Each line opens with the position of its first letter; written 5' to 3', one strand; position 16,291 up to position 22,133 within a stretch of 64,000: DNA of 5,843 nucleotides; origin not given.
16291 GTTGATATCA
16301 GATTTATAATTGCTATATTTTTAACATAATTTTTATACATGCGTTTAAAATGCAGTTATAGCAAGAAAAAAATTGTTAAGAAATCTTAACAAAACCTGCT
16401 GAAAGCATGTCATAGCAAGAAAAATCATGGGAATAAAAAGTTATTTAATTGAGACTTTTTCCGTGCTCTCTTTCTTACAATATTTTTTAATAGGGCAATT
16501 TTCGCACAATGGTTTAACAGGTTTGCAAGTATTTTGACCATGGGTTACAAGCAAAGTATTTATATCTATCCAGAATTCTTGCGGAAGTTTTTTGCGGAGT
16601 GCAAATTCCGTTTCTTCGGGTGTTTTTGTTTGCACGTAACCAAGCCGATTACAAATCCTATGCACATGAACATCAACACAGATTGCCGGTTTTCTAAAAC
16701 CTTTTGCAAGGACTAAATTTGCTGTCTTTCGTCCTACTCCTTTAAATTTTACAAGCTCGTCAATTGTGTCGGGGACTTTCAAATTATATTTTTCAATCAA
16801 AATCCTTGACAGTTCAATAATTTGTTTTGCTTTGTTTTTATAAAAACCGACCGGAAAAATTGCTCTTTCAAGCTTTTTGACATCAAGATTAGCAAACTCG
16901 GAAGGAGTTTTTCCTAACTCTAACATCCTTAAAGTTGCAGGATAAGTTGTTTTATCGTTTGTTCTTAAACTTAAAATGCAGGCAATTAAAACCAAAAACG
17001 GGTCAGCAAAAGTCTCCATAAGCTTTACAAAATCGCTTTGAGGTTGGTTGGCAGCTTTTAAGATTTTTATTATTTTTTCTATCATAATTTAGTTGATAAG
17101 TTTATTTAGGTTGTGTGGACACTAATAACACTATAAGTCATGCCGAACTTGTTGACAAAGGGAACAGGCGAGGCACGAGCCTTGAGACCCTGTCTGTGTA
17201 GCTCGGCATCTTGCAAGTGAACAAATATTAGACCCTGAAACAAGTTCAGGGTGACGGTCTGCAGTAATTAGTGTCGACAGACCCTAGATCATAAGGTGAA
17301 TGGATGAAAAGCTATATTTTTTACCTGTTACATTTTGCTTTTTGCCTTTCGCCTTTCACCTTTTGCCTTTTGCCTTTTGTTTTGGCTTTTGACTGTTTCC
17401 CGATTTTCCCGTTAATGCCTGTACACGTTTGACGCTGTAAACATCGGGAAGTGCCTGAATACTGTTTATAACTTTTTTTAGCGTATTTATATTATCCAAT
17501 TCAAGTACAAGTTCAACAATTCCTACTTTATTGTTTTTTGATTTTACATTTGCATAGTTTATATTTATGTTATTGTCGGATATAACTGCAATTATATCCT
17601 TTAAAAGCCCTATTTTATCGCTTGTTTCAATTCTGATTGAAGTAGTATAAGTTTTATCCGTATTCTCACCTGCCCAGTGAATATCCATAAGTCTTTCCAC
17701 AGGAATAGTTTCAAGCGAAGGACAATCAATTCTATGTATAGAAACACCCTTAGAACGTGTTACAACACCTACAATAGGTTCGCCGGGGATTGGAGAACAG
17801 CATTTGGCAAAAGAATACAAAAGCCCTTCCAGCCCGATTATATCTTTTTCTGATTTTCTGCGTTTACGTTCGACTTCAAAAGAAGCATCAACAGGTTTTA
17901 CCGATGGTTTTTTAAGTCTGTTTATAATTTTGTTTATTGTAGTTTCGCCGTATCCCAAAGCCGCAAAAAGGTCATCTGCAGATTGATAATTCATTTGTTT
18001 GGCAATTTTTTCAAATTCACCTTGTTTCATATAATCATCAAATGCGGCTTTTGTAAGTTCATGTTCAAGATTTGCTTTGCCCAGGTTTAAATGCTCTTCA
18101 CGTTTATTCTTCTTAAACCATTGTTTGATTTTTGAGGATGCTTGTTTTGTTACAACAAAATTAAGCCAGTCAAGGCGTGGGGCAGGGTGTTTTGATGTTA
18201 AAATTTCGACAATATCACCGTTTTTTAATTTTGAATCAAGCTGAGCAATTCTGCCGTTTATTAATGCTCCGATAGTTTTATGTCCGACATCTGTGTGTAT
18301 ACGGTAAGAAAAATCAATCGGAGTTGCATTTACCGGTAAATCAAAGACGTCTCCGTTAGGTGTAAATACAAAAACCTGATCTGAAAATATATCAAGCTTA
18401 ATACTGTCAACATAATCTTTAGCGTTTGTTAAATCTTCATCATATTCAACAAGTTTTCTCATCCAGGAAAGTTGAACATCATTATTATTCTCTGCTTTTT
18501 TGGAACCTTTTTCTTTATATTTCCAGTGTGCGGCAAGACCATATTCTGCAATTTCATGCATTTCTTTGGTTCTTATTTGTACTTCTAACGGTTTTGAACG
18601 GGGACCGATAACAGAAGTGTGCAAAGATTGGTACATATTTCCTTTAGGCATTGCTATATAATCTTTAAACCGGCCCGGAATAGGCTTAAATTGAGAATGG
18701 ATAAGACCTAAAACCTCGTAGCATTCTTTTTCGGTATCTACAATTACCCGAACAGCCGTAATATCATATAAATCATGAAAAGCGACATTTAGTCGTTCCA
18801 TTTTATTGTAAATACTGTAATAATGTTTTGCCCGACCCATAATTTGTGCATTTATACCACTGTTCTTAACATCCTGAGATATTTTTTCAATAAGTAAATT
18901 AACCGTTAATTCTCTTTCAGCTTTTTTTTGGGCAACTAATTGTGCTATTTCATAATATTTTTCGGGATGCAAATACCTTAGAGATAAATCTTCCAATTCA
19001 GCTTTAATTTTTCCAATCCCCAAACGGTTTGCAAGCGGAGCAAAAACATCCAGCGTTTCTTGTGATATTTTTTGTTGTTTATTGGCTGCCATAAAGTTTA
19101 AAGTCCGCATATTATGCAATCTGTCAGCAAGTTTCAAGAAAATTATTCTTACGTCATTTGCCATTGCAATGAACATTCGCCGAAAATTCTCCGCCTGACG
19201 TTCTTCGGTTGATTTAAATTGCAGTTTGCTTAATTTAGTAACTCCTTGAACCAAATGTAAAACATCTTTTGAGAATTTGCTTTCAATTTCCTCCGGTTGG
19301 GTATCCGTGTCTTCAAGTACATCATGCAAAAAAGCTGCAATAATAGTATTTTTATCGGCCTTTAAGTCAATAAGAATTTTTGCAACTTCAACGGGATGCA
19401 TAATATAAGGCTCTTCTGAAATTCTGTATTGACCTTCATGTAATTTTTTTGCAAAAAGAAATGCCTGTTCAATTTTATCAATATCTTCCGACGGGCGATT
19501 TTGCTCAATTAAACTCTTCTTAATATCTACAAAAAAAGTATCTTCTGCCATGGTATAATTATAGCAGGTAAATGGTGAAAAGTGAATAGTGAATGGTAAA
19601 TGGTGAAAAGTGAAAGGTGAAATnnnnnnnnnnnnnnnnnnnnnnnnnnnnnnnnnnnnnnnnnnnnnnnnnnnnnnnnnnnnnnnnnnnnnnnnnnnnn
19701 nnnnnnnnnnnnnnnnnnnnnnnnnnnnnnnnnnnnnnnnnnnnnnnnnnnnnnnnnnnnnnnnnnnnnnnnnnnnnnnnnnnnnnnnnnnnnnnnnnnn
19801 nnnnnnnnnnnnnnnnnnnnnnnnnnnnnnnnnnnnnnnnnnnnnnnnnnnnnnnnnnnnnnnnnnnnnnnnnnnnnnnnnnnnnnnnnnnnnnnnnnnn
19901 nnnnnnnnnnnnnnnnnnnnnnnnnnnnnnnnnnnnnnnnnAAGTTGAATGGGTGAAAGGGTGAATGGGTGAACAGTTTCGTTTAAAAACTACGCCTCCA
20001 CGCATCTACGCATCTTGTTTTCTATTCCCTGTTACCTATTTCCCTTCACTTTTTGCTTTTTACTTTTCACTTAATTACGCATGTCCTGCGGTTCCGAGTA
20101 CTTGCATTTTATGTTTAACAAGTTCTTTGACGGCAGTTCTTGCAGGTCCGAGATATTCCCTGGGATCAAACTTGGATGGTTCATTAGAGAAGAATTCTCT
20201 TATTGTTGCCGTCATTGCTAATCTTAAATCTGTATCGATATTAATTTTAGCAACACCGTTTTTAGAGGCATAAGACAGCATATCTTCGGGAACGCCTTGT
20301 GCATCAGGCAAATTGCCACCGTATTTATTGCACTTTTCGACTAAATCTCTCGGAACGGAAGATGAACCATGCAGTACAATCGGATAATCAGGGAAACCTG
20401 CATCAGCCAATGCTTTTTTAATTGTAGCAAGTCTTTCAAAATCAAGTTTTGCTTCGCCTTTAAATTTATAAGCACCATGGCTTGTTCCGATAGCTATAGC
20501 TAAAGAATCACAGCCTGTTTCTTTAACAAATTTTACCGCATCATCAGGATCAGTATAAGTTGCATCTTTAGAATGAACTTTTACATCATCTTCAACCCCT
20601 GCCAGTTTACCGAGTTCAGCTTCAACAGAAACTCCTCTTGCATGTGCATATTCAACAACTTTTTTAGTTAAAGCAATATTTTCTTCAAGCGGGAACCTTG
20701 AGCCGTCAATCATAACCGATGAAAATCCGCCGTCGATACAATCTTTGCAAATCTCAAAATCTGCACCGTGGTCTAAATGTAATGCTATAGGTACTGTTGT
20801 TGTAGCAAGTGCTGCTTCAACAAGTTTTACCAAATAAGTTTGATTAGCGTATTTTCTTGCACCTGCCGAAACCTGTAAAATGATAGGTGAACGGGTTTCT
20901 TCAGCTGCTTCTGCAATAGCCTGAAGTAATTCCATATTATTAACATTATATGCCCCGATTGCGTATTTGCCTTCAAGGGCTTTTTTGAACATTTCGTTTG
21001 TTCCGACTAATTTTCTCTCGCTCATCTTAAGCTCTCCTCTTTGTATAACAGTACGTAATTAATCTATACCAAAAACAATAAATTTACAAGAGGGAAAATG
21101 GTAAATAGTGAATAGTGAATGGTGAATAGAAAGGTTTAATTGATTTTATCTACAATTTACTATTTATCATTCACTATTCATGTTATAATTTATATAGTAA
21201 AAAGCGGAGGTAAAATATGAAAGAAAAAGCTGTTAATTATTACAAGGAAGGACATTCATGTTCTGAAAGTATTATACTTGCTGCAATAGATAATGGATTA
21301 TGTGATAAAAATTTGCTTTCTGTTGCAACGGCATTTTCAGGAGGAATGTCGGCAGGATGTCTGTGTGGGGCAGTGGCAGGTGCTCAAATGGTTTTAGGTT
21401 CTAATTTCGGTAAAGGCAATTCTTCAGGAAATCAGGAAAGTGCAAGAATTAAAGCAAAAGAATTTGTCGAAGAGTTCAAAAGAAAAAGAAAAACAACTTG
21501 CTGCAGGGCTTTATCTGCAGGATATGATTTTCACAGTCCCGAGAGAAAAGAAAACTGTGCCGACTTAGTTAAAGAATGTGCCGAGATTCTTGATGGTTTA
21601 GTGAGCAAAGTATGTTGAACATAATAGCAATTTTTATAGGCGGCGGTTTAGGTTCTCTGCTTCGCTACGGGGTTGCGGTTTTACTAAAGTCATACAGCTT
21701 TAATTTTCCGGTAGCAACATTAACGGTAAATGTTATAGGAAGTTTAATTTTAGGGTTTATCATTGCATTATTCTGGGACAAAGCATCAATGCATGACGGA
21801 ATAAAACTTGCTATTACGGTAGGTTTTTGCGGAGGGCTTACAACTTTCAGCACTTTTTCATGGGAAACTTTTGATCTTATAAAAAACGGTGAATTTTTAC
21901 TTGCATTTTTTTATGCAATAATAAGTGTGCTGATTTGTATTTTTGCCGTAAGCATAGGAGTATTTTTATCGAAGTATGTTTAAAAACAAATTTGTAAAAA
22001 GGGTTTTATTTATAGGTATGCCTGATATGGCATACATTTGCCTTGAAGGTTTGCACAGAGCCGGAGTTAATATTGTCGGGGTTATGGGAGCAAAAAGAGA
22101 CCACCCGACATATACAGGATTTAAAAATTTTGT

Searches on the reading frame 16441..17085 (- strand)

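Call 44: search_protein_families(library=pfam, proteins=[window:16441-17085:-], max_evalue=0.00001)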
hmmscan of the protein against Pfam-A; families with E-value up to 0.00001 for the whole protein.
window:16441-17085:- (214 aa): 2 families
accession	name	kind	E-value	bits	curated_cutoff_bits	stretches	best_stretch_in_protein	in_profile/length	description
PF00730.31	HhH-GPD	-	3.2e-26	92.2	26.2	1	34-168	1-107/108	HhH-GPD superfamily base excision DNA repair protein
PF00633.29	HHH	-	4.2e-06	26.8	24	1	100-127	2-29/30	Helix-hairpin-helix motif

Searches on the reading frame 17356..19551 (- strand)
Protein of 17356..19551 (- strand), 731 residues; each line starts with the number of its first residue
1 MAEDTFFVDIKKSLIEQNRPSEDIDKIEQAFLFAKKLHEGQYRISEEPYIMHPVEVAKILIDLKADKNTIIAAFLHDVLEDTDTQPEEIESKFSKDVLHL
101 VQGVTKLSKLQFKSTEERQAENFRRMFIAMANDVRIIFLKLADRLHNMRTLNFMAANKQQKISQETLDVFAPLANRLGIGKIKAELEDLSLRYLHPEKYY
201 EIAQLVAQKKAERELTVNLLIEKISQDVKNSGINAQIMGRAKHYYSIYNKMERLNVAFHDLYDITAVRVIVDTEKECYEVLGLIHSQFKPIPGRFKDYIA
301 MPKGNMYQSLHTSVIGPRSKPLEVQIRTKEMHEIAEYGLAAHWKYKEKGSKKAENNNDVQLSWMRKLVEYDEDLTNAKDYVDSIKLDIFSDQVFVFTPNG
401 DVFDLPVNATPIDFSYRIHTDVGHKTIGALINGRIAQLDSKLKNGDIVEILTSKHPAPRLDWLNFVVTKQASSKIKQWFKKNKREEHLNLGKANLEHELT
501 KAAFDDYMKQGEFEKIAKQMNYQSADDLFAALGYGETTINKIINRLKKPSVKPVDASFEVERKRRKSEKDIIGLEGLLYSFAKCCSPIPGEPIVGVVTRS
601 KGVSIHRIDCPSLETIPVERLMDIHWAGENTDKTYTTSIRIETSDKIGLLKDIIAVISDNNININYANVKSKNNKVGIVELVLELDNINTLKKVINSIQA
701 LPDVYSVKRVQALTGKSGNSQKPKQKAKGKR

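Call 10: search_protein_families(library=pfam, proteins=[window:17356-19551:-])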
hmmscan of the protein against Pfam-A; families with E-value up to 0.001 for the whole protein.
window:17356-19551:- (731 aa): 9 families
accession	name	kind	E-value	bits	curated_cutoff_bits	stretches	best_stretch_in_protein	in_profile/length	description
PF13328.12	HD_4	-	1.2e-50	171.8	27.2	1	30-179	1-155/156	HD domain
PF04607.23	RelA_SpoT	-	3.3e-44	150.2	27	1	239-349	1-112/113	Region found in RelA / SpoT proteins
PF02824.27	TGS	-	4.6e-22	78.3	22.2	1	393-452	1-60/60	TGS domain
PF13291.12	ACT_4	-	1.1e-18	68.1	27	1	632-709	2-80/80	ACT domain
PF19296.4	RelA_AH_RIS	-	7.7e-12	46.1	23.8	1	464-548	2-84/185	RelA/SpoT, AH and RIS domains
PF01966.28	HD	-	2.2e-11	44.5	22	1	50-148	2-116/116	HD domain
PF01842.31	ACT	-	3e-07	30.5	27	1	637-702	1-65/66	ACT domain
PF22629.2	ACT_AHAS_ss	-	7.3e-06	26.5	27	1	641-705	3-66/67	AHAS small subunit-like ACT domain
PF24931.1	ACT_ACR9_3rd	-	7.9e-05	23.1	27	1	634-685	10-61/98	ACR9-like, ACT-like domain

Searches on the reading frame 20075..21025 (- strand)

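Call 10: search_protein_families(library=pfam, proteins=[window:20075-21025:-])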
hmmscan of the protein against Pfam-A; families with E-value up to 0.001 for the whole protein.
window:20075-21025:- (316 aa): 1 family
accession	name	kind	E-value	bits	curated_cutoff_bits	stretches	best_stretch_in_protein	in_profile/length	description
PF01116.26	F_bP_aldolase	-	2.2e-109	365.7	25.5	2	9-236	3-223/277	Fructose-bisphosphate aldolase class-II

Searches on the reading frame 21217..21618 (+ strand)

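Call 45: search_protein_families(library=pfam, proteins=[window:21217-21618:+], max_evalue=0.00001)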
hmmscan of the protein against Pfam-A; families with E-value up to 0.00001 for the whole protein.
window:21217-21618:+ (133 aa): 1 family
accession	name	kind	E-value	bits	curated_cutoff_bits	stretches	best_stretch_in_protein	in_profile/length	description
PF09719.15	C_GCAxxG_C_C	-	9.3e-24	84.2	27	1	14-126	2-116/118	Putative redox-active protein (C_GCAxxG_C_C)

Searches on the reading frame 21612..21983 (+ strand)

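Call 48: search_protein_families(library=pfam, proteins=[window:21612-21983:+], max_evalue=0.00001)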
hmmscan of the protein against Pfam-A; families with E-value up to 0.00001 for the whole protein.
window:21612-21983:+ (123 aa): 1 family
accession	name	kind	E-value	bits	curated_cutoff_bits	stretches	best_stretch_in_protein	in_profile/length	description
PF02537.21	CRCB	-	3.7e-30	104.7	32.9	1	5-117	1-103/103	CrcB-like protein, Camphor Resistance (CrcB)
